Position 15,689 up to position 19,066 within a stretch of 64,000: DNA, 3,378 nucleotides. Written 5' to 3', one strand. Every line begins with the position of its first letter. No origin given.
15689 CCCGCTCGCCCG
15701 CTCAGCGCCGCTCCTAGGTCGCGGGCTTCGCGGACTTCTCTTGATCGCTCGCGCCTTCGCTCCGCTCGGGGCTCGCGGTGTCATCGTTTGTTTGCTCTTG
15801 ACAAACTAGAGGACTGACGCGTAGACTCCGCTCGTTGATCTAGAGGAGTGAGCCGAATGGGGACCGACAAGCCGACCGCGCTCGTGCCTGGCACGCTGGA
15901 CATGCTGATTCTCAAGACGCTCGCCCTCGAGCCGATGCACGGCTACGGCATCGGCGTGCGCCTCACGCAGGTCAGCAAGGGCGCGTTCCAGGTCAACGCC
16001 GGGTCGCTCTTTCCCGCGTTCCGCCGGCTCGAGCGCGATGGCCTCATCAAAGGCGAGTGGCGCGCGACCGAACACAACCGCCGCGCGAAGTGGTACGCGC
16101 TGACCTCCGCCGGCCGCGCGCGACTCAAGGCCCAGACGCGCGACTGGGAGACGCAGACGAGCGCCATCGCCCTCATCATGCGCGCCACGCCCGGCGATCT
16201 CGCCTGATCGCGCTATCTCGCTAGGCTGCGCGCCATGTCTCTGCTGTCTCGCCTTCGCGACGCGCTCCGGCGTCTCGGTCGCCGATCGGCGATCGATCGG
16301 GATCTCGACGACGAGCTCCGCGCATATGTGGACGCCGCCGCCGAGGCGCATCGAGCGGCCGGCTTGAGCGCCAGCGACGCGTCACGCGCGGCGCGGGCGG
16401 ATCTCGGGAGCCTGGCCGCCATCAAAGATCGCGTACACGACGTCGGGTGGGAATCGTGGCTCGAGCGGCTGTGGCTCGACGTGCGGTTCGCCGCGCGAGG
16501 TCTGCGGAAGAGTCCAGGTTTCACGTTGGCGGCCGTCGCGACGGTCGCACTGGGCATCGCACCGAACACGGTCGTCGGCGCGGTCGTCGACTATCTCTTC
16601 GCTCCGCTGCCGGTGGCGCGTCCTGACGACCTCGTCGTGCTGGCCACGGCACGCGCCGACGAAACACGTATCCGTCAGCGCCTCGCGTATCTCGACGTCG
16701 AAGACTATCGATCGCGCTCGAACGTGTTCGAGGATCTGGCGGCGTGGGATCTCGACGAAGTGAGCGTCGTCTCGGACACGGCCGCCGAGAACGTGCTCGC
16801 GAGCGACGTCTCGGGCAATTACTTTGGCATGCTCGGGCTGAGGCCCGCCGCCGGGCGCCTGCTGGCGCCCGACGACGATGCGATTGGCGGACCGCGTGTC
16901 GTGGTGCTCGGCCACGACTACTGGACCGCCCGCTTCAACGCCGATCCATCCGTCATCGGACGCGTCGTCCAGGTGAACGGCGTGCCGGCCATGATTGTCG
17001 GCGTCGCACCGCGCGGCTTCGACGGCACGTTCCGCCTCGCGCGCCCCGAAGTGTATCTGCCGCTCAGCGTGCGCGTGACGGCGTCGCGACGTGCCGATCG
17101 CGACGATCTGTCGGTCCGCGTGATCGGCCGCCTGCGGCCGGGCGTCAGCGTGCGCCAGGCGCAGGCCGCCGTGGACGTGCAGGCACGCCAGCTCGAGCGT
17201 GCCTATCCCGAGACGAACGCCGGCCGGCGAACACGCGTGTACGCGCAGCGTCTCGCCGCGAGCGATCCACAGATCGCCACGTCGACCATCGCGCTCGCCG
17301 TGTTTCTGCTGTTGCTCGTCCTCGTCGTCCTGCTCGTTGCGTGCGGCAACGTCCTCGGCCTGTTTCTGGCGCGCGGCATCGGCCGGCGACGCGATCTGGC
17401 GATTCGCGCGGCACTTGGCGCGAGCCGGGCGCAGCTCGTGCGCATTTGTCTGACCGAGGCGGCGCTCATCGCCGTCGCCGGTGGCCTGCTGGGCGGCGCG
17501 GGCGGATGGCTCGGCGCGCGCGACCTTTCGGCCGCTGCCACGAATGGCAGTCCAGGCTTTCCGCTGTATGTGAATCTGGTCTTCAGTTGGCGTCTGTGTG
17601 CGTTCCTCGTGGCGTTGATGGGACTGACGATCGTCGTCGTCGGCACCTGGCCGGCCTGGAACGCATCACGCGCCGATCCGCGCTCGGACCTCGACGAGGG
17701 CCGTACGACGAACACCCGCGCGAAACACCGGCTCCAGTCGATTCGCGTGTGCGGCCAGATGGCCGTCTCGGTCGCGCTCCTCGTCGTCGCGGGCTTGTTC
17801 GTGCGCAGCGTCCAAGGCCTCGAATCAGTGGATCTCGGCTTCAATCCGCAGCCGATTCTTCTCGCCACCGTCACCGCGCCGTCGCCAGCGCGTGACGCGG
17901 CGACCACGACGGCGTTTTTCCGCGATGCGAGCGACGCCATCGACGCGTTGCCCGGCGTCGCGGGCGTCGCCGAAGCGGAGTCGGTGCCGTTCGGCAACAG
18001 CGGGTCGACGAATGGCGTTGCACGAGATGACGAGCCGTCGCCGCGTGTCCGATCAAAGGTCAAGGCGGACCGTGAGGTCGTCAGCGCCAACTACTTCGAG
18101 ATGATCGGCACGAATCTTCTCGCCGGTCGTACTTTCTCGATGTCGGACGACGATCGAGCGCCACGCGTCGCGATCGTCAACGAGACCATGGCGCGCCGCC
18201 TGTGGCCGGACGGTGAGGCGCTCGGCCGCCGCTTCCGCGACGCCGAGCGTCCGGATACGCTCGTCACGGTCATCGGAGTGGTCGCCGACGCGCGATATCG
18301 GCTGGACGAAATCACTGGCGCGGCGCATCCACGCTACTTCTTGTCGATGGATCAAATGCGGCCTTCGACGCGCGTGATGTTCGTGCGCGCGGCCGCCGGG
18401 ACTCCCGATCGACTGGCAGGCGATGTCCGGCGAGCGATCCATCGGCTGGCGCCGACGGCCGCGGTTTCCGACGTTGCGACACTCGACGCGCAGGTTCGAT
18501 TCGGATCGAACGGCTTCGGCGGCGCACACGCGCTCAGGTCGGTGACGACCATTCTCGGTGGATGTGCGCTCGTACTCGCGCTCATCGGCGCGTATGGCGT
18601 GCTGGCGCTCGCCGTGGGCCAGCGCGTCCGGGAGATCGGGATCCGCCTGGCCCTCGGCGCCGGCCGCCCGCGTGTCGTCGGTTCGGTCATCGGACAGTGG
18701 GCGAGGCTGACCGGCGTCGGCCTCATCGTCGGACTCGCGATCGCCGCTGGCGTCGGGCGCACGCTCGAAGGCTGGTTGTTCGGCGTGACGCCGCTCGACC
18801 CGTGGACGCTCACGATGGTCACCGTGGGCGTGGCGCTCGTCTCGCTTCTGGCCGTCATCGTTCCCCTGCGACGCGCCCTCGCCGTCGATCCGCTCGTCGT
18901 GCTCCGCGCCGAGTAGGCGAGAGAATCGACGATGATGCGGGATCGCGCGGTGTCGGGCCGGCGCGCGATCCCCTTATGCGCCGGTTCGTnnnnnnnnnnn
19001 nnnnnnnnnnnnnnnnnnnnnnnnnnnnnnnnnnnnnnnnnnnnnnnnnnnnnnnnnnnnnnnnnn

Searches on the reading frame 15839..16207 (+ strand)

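Call 9: search_protein_families(library=pfam, proteins=[window:15839-16207:+], max_evalue=0.001)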
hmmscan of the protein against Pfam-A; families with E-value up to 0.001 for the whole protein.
window:15839-16207:+ (122 aa): 1 family
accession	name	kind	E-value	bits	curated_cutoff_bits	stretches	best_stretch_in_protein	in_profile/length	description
PF03551.20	PadR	-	2.1e-20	72.9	27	1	24-97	1-74/75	Transcriptional regulator PadR-like family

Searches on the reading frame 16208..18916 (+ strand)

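Call 9: search_protein_families(library=pfam, proteins=[window:16208-18916:+], max_evalue=0.001)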
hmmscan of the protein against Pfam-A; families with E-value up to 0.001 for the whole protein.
window:16208-18916:+ (902 aa): 2 families
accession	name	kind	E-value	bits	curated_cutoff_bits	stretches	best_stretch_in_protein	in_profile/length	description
PF12704.14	MacB_PCD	-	6.9e-32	111.8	27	2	106-322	1-204/207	MacB-like periplasmic core domain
PF02687.27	FtsX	-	8.6e-23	81.1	25.5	2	369-491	2-120/120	FtsX-like permease C-terminal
